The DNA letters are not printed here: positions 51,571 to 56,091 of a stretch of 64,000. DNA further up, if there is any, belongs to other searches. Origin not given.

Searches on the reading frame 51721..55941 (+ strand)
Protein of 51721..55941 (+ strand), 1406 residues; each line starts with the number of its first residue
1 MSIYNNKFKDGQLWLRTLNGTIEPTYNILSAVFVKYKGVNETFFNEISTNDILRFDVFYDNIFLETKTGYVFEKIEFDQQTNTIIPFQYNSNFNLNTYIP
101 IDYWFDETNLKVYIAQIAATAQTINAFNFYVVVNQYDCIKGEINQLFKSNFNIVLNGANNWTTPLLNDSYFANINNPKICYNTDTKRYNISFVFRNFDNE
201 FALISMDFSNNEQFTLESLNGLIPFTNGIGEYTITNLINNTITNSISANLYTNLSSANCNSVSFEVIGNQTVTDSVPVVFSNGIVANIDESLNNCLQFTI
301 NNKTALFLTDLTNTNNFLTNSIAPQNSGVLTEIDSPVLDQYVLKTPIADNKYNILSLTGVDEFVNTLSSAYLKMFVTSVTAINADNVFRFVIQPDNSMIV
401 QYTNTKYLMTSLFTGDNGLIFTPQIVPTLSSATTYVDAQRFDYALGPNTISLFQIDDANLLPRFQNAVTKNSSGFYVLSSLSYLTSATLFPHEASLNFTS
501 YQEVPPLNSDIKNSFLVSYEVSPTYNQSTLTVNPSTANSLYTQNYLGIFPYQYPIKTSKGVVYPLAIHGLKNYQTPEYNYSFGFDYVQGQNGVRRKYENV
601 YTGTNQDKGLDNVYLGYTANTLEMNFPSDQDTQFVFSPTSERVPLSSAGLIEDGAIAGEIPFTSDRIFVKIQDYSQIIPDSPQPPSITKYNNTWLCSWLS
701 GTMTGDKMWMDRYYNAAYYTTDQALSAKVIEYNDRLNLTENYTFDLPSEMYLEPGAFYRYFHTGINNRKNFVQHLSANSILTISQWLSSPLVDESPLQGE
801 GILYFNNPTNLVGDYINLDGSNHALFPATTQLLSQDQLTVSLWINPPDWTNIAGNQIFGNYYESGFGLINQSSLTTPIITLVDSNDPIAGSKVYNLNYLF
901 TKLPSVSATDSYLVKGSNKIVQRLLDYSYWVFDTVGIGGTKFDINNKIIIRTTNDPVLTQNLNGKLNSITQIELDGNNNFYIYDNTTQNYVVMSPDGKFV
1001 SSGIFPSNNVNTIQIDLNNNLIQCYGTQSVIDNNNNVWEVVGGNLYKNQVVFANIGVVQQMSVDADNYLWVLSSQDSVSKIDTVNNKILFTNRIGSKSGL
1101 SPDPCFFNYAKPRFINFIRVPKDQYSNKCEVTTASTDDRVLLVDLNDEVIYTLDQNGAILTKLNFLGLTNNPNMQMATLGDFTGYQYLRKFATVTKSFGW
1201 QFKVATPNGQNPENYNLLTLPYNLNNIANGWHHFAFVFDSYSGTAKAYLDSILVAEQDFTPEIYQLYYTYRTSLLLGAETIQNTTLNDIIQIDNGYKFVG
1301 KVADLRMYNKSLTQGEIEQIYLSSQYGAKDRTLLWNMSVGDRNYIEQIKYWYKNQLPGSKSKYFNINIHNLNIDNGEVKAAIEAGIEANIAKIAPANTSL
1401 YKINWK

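Call 62: search_protein_families(library=pfam, proteins=[window:51721-55941:+], max_evalue=0.001)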
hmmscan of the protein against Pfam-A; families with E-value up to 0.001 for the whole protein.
window:51721-55941:+ (1406 aa): 1 family
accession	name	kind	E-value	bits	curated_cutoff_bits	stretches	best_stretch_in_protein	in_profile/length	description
PF13385.13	Laminin_G_3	-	1.8e-09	38.3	27.6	1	1200-1317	56-150/151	Concanavalin A-like lectin/glucanases superfamily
